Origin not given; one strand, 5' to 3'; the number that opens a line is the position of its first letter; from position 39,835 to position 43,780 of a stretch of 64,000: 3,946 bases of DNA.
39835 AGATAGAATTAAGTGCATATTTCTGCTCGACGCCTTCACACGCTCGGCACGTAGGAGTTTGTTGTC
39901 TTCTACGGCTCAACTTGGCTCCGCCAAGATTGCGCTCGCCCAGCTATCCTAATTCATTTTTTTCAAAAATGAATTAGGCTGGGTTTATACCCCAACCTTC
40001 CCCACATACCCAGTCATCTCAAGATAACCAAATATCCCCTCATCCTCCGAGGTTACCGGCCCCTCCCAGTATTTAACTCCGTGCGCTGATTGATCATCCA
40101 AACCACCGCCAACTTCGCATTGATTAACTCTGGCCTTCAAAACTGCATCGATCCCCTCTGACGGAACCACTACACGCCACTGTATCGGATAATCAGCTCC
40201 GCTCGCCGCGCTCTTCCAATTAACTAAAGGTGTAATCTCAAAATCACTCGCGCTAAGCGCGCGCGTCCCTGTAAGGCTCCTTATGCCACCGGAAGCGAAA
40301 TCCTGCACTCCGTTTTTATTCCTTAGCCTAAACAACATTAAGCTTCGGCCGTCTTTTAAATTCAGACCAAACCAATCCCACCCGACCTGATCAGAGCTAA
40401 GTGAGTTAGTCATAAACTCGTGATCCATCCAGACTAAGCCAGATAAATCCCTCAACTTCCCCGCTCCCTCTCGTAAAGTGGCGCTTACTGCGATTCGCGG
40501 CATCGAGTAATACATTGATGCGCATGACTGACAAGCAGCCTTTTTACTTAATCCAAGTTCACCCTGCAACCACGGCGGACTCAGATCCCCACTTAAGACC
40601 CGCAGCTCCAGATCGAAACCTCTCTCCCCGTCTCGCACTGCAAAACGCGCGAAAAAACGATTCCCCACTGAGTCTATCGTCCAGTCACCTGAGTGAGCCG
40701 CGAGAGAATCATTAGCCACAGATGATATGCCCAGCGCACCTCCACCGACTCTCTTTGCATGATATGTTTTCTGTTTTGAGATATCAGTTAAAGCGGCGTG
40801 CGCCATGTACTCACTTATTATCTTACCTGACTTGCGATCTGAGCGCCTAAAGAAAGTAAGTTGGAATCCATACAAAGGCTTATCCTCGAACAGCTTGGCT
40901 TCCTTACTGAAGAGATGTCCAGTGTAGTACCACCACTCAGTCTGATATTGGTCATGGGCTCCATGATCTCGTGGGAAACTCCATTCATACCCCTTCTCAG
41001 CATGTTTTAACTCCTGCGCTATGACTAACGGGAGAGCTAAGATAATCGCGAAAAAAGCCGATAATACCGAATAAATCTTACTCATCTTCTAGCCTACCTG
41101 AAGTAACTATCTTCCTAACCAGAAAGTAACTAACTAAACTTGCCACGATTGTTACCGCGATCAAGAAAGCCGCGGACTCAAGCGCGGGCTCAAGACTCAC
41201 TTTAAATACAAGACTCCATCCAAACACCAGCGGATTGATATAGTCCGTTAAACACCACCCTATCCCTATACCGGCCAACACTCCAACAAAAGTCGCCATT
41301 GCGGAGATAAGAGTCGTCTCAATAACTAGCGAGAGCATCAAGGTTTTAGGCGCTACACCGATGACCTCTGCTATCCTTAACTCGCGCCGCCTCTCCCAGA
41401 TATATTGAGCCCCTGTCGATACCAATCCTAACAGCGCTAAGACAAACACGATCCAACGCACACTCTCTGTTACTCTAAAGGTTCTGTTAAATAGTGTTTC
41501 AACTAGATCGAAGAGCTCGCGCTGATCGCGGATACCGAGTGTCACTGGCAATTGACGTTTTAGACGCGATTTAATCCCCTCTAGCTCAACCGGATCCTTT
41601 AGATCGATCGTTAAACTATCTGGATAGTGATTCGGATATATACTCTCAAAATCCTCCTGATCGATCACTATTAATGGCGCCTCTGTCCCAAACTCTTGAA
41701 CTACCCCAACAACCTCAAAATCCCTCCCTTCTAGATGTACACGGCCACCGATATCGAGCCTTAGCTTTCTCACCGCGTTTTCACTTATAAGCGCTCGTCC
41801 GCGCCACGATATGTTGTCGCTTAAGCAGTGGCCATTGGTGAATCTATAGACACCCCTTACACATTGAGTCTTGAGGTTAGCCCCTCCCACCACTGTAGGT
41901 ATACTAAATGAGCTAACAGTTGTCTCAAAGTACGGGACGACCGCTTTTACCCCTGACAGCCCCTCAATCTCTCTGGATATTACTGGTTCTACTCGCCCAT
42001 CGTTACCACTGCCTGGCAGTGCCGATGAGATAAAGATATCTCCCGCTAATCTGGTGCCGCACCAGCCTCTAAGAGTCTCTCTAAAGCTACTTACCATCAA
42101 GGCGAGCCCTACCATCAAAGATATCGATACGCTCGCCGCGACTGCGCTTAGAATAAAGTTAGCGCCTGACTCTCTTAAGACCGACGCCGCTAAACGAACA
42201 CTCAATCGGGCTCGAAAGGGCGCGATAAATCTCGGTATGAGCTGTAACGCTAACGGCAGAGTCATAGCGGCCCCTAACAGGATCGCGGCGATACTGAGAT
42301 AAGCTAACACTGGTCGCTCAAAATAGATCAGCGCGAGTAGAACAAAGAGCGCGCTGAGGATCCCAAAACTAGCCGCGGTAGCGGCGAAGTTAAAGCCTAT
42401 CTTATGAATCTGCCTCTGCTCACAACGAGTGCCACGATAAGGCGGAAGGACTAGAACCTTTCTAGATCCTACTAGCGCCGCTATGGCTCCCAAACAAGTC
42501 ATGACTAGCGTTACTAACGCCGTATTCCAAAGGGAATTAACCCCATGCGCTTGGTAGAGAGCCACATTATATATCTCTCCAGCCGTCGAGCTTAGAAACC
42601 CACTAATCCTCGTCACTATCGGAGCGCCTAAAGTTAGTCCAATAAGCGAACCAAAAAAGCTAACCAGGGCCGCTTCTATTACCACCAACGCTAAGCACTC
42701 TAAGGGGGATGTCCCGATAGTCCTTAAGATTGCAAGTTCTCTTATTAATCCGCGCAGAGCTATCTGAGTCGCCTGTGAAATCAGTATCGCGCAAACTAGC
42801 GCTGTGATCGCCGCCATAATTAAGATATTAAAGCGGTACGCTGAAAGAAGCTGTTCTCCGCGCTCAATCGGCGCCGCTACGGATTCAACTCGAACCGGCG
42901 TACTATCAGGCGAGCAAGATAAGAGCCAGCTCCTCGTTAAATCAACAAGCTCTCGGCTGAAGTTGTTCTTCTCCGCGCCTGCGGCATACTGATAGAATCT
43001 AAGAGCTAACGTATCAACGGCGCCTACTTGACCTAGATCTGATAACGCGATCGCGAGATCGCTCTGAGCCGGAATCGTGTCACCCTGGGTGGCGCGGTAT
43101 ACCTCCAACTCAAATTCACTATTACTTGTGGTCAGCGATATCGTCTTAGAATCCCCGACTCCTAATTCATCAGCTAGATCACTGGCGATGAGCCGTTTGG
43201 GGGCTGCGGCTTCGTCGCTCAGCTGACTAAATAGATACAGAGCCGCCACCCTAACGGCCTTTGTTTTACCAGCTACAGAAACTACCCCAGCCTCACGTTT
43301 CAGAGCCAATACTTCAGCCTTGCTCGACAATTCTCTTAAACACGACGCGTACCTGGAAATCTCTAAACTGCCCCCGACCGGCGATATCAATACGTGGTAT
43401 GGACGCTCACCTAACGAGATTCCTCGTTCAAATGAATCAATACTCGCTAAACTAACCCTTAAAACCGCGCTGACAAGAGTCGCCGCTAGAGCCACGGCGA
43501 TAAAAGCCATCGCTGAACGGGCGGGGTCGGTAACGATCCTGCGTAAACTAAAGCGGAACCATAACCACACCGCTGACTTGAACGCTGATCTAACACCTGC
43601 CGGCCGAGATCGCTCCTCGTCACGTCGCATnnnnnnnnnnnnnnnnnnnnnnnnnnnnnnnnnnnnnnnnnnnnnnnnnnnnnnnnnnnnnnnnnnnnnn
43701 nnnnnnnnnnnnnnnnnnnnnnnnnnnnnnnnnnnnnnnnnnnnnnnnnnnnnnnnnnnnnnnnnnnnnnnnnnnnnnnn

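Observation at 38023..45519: Minus-strand cluster: hypothetical protein, ABC ATPase, double-FtsX permease and CrtC/AttH-like lipocalin, followed by a kinase-fold protein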

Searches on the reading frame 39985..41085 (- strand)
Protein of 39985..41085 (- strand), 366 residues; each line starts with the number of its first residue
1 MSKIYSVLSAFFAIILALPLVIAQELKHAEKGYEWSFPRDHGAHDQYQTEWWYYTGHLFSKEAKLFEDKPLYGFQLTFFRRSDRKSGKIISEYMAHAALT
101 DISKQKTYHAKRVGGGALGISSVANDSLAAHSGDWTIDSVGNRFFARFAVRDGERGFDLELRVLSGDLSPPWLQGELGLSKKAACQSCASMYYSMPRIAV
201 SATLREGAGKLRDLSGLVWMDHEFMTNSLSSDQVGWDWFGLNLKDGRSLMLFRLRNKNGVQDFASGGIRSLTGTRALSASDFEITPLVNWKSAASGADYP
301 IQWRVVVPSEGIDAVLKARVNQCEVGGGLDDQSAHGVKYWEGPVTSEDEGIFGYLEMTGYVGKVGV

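Call 3: search_protein_families(library=pfam, proteins=[window:39985-41085:-], max_evalue=0.01)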
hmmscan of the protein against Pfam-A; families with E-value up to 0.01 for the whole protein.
window:39985-41085:- (366 aa): 2 families
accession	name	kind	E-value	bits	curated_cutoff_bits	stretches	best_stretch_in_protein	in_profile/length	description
PF07143.17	CrtC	-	1.1e-36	127.5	22.5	1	49-225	1-167/168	CrtC N-terminal lipocalin domain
PF17186.10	Lipocalin_9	-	1.2e-33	116.4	26.2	1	229-360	1-131/131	Lipocalin-like domain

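Call 4: search_protein_families(library=ncbifam, proteins=[window:39985-41085:-], max_evalue=0.01)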
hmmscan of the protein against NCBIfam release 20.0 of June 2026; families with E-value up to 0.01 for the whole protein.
window:39985-41085:- (366 aa): 0 families

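Call 48: search_dna_similar(query=window:39985-41085:-, collection=plasmids, mode=protein, max_rows=25, rows=spread)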
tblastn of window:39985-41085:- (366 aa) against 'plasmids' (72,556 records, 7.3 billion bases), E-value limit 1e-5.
Records with a match: 138; places in all: 154; records where one place covers at least 80% of the query: 135.
Best place of each record, by identity: <60% 138.
By first word of the organism name: Rhizobium 48; Agrobacterium 46; Caballeronia 10; Sinorhizobium 8; Phyllobacterium 4; Burkholderia 4; Microvirga 2; Ensifer 2; Pararhizobium 2; Vibrio 2; and 8 more.
By predicted mobility (MOB-suite, as given by PLSDB): non-mobilizable 63; conjugative 54; mobilizable 21.
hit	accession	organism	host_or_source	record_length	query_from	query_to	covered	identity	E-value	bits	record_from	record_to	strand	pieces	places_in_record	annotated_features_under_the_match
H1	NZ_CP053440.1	Rhizobium brockwellii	Trifolium repens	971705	23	360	92%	37.0%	7e-43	166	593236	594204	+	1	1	lipocalin-like domain-containing protein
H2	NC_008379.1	Rhizobium johnstonii 3841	-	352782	23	360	92%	35.6%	1e-42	166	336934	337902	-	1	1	lipocalin-like domain-containing protein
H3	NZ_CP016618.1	Microvirga ossetica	Vicia alpestris,cell culture,nodules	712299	17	366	96%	34.3%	3e-47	179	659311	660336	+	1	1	lipocalin-like domain-containing protein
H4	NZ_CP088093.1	Rhizobium laguerreae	cell culture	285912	23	360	92%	35.0%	3e-41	161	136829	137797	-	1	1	lipocalin-like domain-containing protein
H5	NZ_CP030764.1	Rhizobium leguminosarum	Genomic DNA from Bacterial pure culture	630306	23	360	92%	34.6%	1e-40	159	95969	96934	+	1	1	lipocalin-like domain-containing protein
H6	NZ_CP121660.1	Sinorhizobium terangae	Desmanthus virgatus,cell culture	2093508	23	360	92%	34.5%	1e-36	148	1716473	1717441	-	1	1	none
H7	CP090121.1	Rhizobium leguminosarum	Trifolium ambiguum,Cell culture,Plant ...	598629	23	360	92%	34.3%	1e-39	157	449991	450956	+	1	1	iron ABC transporter permease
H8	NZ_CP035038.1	Sinorhizobium fredii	single cell,soil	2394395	23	360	92%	34.3%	2e-38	153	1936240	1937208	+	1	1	none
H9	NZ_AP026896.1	Aeromonas caviae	Microbe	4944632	2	360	98%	32.0%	9e-40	157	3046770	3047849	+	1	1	none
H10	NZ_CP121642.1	Rhizobium sp. CC1099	Onobrychis viciifolia,cell culture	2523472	23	360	92%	33.7%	6e-36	146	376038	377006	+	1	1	none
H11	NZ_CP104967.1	Phyllobacterium sp. A18/5-2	Vicia costata,cell culture,root nodule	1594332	21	360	93%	33.0%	1e-34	142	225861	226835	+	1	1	none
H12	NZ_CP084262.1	Caballeronia sp. SL2Y3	Jalysus wickhami,Cell culture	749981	32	360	90%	33.4%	2e-43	168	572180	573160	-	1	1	carotenoid 1,2-hydratase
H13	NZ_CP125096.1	Agrobacterium fabrum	Raspberry,cell culture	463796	23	360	92%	32.3%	6e-39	155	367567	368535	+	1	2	lipocalin-like domain-containing protein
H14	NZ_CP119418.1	Agrobacterium fabrum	-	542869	23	360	92%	32.3%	6e-39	155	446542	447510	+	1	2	lipocalin-like domain-containing protein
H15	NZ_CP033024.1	Agrobacterium fabrum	Prunus sp.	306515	30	360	90%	32.6%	2e-38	153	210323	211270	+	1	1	lipocalin-like domain-containing protein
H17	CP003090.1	Burkholderia sp. YI23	-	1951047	31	360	90%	32.4%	8e-41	160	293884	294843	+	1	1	attH: putative AttH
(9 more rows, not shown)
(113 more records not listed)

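Call 49: search_solved_structures(query=window:39985-41085:-, max_evalue=0.01)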
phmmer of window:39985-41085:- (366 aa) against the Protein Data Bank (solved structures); distinct sequences matched with E-value up to 0.01: 1.
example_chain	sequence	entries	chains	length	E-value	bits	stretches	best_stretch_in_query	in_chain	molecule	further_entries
2ich_A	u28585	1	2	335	1.3e-41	146.2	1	32-362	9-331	Putative AttH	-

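Call 51: get_annotated_region(hit=H14, flank=6000)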
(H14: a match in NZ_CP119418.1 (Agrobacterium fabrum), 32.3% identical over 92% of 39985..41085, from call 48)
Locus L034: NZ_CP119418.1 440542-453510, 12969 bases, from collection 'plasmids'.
description: Agrobacterium fabrum strain A8196 plasmid pAtA8196, complete sequence
organism: Agrobacterium fabrum (NCBI taxid 1176649)
taxonomy: Bacteria; Pseudomonadota; Alphaproteobacteria; Hyphomicrobiales; Rhizobiaceae; Agrobacterium; Agrobacterium fabrum
host: -; source: -; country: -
typing (MOB-suite, as given by PLSDB): conjugative; relaxase MOBQ; mating-pair formation MPF_T
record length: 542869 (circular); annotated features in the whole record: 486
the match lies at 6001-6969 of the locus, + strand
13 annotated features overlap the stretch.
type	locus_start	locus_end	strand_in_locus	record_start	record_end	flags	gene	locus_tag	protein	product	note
CDS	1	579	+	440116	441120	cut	-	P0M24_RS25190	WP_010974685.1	NADP-dependent oxidoreductase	-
CDS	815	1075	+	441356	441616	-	-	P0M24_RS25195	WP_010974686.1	WGR domain-containing protein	-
CDS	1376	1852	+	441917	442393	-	-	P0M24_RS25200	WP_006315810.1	Hsp20 family protein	-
CDS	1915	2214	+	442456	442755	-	-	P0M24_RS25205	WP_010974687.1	DUF982 domain-containing protein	-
CDS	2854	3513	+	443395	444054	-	-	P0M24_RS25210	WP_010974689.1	ABC transporter ATP-binding protein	-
CDS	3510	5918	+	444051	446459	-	-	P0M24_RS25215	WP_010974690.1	FtsX-like permease family protein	-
CDS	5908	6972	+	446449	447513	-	-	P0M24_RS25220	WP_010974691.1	lipocalin-like domain-containing protein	-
CDS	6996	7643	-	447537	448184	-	-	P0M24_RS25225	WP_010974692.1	SGNH/GDSL hydrolase family protein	-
CDS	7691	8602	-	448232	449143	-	-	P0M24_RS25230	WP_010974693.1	2-dehydro-3-deoxygalactonokinase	-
CDS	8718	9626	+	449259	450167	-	-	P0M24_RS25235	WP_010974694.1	dihydrodipicolinate synthase family protein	-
CDS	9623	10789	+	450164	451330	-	-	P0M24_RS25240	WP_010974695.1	mandelate racemase/muconate lactonizing enzyme family protein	-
CDS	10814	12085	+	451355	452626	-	-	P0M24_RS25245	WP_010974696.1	sugar ABC transporter substrate-binding protein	-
CDS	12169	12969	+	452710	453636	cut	-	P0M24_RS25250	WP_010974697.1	sugar ABC transporter permease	-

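Call 52: get_annotated_region(hit=H17, flank=6000)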
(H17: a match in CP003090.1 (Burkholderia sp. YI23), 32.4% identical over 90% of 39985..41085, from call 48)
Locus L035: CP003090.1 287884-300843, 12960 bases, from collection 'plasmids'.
description: Burkholderia sp. YI23 plasmid byi_1p, complete sequence
organism: Burkholderia sp. YI23 (NCBI taxid 1097668)
taxonomy: Bacteria; Pseudomonadota; Betaproteobacteria; Burkholderiales; Burkholderiaceae; Burkholderia; Burkholderia sp. YI23
host: -; source: -; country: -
typing (MOB-suite, as given by PLSDB): conjugative; relaxase MOBF,MOBP; mating-pair formation MPF_T
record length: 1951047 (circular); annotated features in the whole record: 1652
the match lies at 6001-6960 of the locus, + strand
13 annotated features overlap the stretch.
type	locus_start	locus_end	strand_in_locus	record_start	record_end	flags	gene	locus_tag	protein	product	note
CDS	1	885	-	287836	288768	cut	-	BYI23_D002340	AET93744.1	hypothetical protein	-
CDS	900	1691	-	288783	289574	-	-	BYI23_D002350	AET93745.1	short-chain dehydrogenase/reductase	-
CDS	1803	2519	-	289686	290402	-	gntR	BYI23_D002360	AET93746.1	GntR domain-containing protein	-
CDS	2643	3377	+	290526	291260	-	-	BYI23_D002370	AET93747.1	ABC lipoprotein exporter, ATPase subunit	-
CDS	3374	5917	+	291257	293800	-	-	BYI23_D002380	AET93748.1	hypothetical protein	-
CDS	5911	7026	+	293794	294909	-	attH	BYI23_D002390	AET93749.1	putative AttH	-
CDS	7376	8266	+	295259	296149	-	-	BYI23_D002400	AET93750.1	Peptidase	-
CDS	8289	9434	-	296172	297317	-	-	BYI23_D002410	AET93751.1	hypothetical protein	-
CDS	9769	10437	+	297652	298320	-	-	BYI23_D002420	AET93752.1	extracytoplasmic-function sigma-70 factor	-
CDS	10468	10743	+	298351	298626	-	mbtH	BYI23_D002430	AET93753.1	MbtH domain protein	-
CDS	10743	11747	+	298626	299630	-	tauD/tfdA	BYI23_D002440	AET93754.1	Taurine catabolism dioxygenase TauD/TfdA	-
CDS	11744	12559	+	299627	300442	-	feCT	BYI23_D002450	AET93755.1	ABC transporter, iron chelate uptake transporter (FeCT) family, ATP-binding protein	-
CDS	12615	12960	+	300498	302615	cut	-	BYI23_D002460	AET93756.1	transport system permease protein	-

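Call 53: get_annotated_region(hit=H3, flank=6000)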
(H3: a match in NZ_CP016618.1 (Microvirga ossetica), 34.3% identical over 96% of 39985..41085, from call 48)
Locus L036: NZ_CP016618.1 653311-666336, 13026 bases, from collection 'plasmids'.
description: Microvirga ossetica strain V5/3m plasmid unnamed3, complete sequence
organism: Microvirga ossetica (NCBI taxid 1882682)
taxonomy: Bacteria; Pseudomonadota; Alphaproteobacteria; Hyphomicrobiales; Methylobacteriaceae; Microvirga; Microvirga ossetica
host: -; source: Vicia alpestris,cell culture,nodules; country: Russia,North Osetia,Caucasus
typing (MOB-suite, as given by PLSDB): non-mobilizable
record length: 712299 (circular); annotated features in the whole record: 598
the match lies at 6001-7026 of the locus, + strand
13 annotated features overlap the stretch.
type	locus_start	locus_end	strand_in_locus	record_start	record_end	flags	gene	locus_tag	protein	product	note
CDS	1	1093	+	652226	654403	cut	-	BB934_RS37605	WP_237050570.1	DNA translocase FtsK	-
CDS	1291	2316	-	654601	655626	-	-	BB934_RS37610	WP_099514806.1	NADP-dependent oxidoreductase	-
CDS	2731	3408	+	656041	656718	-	-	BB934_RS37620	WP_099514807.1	ABC transporter ATP-binding protein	-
CDS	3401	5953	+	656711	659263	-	-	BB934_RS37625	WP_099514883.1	ABC transporter permease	-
CDS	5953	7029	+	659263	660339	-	-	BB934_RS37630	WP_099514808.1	lipocalin-like domain-containing protein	-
CDS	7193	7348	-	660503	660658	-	-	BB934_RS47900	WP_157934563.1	hypothetical protein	-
CDS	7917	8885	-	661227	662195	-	-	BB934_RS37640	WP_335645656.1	IS5 family transposase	-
CDS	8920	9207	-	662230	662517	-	-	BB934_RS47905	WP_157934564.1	hypothetical protein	-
CDS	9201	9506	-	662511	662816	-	-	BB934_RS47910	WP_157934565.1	hypothetical protein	-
CDS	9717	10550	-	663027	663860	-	-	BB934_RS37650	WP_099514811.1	IS5 family transposase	-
CDS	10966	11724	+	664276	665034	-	-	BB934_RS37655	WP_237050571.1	potassium channel family protein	GO:0006811 - monoatomic ion transport [Evidence IEA]; GO:0055085 - transmembrane transport [Evidence IEA]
CDS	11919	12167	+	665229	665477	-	-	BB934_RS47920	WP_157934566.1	hypothetical protein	-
CDS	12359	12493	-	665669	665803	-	-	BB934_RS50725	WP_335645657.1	hypothetical protein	-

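Call 63: search_protein_families(library=padloc, proteins=[window:39985-41085:-], max_evalue=0.1)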
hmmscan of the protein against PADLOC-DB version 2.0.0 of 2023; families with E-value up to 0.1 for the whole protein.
window:39985-41085:- (366 aa): 0 families

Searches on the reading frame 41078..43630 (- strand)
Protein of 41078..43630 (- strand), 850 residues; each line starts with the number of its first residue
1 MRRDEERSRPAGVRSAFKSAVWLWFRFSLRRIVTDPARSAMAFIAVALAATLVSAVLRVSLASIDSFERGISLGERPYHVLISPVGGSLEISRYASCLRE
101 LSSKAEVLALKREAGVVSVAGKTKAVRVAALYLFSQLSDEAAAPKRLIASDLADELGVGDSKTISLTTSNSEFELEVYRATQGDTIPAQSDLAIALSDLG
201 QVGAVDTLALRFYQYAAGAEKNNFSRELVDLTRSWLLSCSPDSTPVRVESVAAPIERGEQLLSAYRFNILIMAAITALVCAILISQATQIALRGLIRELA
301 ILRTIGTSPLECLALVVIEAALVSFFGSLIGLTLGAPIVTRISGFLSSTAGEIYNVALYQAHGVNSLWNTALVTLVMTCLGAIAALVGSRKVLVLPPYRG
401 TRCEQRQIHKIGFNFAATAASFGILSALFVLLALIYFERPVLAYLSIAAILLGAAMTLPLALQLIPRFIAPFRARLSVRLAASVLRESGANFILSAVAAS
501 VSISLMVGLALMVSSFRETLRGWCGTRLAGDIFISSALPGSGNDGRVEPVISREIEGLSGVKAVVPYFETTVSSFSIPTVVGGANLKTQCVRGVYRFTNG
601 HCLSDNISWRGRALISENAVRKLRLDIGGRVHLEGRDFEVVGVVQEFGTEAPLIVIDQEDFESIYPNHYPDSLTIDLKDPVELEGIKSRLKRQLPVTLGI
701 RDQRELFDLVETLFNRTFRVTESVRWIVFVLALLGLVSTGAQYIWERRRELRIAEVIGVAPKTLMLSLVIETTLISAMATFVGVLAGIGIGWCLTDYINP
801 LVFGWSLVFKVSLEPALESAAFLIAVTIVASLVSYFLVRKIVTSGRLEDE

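Call 3: search_protein_families(library=pfam, proteins=[window:41078-43630:-], max_evalue=0.01)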
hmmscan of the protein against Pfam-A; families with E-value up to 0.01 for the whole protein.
window:41078-43630:- (850 aa): 2 families
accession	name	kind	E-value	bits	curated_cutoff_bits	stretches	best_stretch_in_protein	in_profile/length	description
PF02687.27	FtsX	-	2.5e-19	69.9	25.5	2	727-841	6-118/120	FtsX-like permease C-terminal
PF12704.14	MacB_PCD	-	3.4e-12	47.5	27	1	493-692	2-206/207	MacB-like periplasmic core domain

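Call 4: search_protein_families(library=ncbifam, proteins=[window:41078-43630:-], max_evalue=0.01)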
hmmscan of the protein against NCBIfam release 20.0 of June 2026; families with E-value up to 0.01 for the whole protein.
window:41078-43630:- (850 aa): 4 families
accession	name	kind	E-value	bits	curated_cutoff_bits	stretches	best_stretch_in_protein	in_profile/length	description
NF038346.1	FtsX_actino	exception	1.5e-09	37.7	250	1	661-839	123-303/308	permease-like cell division protein FtsX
TIGR02212.1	lolCE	equivalog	9.3e-07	28.1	362.45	0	270-359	271-363/411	lipoprotein-releasing ABC transporter permease subunit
NF007826.0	PRK10535.1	equivalog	0.00054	18.4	966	1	663-835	462-630/648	macrolide ABC transporter ATP-binding protein/permease MacB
NF008076.0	PRK10814.1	exception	0.0094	15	473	0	724-834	271-376/399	lipoprotein-releasing ABC transporter permease subunit LolC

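Call 50: search_solved_structures(query=window:41078-43630:-, max_evalue=0.01)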
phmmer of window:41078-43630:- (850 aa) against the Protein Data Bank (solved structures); distinct sequences matched with E-value up to 0.01: 2.
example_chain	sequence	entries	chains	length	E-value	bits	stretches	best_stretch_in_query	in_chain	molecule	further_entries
8idb_C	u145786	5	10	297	0.0017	20.1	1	667-839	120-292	Cell division protein FtsX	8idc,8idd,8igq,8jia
9o9x_C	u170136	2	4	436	0.0021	19.8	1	248-338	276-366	ABC transporter permease YtrF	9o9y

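Call 63: search_protein_families(library=padloc, proteins=[window:41078-43630:-], max_evalue=0.1)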
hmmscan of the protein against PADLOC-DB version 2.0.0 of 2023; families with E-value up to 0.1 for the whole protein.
window:41078-43630:- (850 aa): 1 family
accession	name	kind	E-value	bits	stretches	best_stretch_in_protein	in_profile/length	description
PDLC01991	CARF_m8--CARF_LolE_TM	-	8.2e-05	18.9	1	726-843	441-552/810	-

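Call 71: search_solved_structures(query=window:41078-43630:-, max_evalue=10)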
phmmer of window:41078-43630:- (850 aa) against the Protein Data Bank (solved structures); distinct sequences matched with E-value up to 10: 7.
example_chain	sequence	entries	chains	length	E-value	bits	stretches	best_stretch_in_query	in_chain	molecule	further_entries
8idb_C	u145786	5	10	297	0.0017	20.1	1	667-839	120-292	Cell division protein FtsX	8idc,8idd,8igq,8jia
9o9x_C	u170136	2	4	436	0.0021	19.8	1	248-338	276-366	ABC transporter permease YtrF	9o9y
7arh_C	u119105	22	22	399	0.064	14.9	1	259-359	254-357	Lipoprotein-releasing ABC transporter permease subunit LolC | Lipo-releasing system transmembrane protein lolC | Lipoprotein-releasing system transmembrane prot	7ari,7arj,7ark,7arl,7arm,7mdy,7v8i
7mdx_A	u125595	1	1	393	0.095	14.3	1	259-349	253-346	Lipoprotein-releasing system transmembrane protein LolC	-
9w37_A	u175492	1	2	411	0.75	11.4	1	275-386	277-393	LolF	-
9w2w_A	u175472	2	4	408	1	11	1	275-371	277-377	LolF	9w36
9w35_A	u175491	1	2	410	1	10.9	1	275-373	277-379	LolF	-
